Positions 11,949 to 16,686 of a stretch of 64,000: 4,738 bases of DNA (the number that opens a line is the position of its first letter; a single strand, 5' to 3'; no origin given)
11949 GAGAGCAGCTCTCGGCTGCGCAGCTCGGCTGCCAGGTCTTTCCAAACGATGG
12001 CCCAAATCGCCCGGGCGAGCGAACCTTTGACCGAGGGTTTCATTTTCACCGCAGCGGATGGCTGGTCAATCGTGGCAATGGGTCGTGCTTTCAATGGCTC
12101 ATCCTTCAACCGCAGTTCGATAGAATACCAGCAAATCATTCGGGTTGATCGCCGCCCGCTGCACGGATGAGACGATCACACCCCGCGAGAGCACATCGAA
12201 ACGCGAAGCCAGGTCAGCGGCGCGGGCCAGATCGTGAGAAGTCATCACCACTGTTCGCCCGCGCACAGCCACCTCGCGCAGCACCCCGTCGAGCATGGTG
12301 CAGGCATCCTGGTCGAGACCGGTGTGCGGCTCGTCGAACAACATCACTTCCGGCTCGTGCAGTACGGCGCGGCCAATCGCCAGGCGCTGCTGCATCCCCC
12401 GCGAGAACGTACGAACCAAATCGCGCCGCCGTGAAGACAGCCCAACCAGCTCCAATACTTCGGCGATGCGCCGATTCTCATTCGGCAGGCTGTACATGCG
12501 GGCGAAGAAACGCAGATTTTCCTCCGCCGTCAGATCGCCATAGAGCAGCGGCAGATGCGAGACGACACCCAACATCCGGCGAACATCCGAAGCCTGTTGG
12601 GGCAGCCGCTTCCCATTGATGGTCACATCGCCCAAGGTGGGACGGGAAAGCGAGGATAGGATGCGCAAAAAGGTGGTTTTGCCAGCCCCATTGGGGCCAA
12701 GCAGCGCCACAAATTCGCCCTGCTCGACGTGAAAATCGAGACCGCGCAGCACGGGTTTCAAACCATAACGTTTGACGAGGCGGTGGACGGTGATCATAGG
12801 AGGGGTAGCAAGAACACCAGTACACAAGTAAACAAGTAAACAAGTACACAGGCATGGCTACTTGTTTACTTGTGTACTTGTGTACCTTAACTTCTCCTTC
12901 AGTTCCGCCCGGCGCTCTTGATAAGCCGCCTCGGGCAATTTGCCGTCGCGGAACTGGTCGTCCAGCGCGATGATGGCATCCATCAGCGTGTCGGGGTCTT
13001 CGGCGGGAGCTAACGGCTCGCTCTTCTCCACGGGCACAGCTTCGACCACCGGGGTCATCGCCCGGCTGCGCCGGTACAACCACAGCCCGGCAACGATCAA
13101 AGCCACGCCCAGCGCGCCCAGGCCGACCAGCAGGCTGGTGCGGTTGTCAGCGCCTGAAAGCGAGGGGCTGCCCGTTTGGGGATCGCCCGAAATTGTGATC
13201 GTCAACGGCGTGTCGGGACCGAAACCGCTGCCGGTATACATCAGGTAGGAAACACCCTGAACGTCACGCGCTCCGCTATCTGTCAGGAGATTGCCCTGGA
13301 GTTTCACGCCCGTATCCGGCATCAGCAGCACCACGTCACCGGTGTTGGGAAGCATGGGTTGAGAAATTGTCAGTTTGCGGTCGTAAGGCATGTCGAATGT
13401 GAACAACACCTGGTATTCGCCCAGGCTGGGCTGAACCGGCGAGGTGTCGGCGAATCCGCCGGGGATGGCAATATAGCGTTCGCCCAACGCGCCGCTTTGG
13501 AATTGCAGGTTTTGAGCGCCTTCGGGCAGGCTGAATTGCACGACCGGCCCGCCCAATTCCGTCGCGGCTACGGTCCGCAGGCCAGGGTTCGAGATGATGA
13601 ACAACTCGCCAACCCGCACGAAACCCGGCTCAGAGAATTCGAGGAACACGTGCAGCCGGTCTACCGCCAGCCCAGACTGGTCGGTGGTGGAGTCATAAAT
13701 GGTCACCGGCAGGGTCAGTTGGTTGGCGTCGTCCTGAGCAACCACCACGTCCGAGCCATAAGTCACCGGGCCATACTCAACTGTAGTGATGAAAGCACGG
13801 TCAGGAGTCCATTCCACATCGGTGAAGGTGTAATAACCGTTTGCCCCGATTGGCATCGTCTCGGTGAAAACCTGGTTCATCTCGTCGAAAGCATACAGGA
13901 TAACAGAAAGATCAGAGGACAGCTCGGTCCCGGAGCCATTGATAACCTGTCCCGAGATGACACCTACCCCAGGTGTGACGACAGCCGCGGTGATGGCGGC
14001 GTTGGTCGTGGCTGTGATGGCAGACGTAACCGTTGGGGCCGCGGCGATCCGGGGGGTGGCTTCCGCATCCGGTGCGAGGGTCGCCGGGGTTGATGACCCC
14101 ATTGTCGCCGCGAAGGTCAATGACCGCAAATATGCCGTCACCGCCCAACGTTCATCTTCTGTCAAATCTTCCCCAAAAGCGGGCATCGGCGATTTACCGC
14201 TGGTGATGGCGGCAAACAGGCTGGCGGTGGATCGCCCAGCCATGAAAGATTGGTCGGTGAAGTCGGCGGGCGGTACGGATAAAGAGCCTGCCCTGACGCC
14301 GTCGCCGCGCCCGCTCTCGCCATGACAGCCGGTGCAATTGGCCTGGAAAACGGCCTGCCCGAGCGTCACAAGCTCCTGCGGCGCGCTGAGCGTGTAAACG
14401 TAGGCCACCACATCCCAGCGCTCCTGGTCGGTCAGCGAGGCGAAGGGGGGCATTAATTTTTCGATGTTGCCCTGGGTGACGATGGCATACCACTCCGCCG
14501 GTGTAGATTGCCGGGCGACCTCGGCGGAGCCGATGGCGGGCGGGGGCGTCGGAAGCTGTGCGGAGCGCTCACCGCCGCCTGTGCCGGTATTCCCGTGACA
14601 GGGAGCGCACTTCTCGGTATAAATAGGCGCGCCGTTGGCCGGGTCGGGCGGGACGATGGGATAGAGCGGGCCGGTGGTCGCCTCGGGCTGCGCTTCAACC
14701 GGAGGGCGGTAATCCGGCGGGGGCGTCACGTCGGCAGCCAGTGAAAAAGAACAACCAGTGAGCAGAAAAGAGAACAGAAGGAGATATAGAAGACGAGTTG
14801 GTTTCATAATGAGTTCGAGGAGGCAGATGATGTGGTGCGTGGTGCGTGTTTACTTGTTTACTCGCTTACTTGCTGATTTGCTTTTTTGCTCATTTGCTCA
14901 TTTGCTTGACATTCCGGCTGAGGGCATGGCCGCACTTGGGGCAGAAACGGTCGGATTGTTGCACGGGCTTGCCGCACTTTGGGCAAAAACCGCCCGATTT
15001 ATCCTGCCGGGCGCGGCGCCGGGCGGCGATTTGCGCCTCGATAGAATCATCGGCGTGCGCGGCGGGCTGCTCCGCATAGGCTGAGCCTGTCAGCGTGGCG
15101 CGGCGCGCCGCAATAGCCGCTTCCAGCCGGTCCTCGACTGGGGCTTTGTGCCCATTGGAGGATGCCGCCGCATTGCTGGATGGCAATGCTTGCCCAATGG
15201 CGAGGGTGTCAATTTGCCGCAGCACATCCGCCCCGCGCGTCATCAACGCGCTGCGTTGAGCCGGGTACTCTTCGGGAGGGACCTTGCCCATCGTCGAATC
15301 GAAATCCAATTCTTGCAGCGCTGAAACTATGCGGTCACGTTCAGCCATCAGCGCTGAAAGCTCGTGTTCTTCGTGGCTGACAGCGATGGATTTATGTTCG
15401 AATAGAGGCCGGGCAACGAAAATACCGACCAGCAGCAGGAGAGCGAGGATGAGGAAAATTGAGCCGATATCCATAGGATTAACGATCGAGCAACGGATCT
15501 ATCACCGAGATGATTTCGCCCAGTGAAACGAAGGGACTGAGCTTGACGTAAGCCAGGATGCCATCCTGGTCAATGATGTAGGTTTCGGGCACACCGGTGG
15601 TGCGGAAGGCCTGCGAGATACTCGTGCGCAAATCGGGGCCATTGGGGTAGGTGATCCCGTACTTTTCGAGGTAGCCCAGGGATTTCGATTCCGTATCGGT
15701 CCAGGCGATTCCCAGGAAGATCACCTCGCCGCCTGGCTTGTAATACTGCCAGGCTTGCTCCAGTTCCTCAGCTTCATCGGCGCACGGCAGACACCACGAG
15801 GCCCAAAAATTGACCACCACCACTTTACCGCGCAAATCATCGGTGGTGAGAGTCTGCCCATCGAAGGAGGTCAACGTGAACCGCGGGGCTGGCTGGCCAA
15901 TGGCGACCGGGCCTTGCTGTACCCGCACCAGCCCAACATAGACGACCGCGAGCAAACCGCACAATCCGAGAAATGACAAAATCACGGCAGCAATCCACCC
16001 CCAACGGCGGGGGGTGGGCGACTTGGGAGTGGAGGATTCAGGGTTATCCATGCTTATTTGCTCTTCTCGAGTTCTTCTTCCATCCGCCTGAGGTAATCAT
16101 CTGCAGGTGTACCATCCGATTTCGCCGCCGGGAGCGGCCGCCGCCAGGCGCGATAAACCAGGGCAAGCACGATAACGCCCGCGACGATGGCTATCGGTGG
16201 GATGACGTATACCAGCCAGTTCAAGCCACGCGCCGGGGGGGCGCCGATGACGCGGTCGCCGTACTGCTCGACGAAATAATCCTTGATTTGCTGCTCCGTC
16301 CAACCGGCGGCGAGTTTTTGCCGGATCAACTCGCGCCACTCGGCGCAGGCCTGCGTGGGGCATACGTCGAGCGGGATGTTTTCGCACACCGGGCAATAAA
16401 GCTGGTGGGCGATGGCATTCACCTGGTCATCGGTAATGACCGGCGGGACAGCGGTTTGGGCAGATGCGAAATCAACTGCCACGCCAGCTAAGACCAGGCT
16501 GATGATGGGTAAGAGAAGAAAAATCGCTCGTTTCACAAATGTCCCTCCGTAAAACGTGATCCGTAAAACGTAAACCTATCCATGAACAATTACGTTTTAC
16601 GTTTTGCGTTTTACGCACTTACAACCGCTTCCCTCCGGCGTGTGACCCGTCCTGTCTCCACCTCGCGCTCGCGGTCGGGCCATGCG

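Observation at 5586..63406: Dispersed families of degenerate 7- and 8-nt word arrays occupy most gene junctions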

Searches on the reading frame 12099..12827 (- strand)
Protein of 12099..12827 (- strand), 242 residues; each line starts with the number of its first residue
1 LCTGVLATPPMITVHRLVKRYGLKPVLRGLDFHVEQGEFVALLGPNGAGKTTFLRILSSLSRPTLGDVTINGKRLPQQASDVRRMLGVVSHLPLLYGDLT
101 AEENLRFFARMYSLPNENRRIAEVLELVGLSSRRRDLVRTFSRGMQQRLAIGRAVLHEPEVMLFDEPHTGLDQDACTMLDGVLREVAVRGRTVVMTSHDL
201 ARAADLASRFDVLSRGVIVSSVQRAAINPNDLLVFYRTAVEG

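Call 45: search_protein_families(library=pfam, proteins=[window:12099-12827:-])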
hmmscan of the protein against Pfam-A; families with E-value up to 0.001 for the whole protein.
window:12099-12827:- (242 aa): 2 families
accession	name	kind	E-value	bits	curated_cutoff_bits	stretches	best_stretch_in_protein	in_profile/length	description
PF00005.33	ABC_tran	-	1.1e-31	110.8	25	1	27-168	1-136/137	ABC transporter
PF13304.12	AAA_21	-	1.8e-10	41.8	27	1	39-63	1-25/304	AAA domain, putative AbiEii toxin, Type IV TA system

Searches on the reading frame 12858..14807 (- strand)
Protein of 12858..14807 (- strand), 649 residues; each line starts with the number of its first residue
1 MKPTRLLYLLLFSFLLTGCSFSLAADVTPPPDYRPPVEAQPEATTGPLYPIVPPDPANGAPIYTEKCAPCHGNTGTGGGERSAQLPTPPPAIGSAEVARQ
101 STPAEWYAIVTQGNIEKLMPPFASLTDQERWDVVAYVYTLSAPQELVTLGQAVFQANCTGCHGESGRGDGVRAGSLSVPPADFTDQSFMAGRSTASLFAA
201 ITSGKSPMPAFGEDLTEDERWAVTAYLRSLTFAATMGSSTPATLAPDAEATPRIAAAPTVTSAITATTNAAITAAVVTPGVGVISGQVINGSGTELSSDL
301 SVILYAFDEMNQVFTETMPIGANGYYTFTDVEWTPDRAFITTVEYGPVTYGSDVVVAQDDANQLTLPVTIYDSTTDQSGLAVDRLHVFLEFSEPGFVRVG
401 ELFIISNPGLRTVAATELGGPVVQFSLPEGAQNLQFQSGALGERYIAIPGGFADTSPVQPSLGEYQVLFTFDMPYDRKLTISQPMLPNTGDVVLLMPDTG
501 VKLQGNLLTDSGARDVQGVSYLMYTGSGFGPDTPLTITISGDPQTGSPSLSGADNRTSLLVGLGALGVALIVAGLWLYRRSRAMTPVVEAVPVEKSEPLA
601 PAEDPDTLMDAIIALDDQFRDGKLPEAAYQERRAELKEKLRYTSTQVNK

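Call 7: search_protein_families(library=pfam, proteins=[window:12858-14807:-])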
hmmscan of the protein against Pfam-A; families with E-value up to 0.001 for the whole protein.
window:12858-14807:- (649 aa): 2 families
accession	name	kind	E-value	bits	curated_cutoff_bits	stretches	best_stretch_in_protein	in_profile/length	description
PF13442.11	Cytochrome_CBB3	-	1.4e-30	105.8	27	2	55-137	2-68/68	Cytochrome C oxidase, cbb3-type, subunit III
PF00034.26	Cytochrom_C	-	6e-24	85.6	21.3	2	148-230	2-89/90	Cytochrome c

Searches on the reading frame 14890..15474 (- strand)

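Call 45: search_protein_families(library=pfam, proteins=[window:14890-15474:-])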
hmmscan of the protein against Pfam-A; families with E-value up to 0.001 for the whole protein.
window:14890-15474:- (194 aa): 6 families
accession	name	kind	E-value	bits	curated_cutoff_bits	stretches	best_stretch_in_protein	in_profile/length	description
PF13240.11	Zn_Ribbon_1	-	1.1e-09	38.1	25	1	163-185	1-23/23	zinc-ribbon domain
PF13248.11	Zn_ribbon_3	-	1.7e-07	30.9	27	1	164-183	5-24/26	zinc-ribbon domain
PF09297.16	Zn_ribbon_NUD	-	5.4e-06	26.4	24.8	0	176-193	4-21/32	NADH pyrophosphatase zinc ribbon domain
PF12773.13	DZR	-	6.2e-06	26.7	27.3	1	163-182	26-45/45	Double zinc ribbon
PF14803.11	Zn_ribbon_Nudix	-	7.8e-05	22.9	25.6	0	176-190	1-15/34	Nudix N-terminal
PF17032.10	Zn_ribbon_15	-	0.0002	22.6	28.9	1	160-182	51-73/73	zinc-ribbon family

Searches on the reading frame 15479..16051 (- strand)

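Call 46: search_protein_families(library=pfam, proteins=[window:15479-16051:-])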
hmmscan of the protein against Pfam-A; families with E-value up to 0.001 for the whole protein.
window:15479-16051:- (190 aa): 4 families
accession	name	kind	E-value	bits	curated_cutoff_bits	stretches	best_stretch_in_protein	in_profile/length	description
PF00578.27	AhpC-TSA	-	8.5e-22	77.8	26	1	51-168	1-123/124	AhpC/TSA family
PF08534.16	Redoxin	-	3.4e-17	63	26.6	1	52-174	3-136/148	Redoxin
PF13905.12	Thioredoxin_8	-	2.1e-10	41.2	27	1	75-164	1-92/94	Thioredoxin-like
PF00085.26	Thioredoxin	-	8.9e-06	26.1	23.5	1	75-120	18-61/103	Thioredoxin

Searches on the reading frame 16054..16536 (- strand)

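Call 46: search_protein_families(library=pfam, proteins=[window:16054-16536:-])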
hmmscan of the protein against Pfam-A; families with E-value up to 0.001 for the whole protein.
window:16054-16536:- (160 aa): 1 family
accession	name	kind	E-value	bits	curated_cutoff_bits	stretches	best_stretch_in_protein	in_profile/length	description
PF03918.19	CcmH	-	1.9e-23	82.7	25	1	26-135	16-125/143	Cytochrome C biogenesis protein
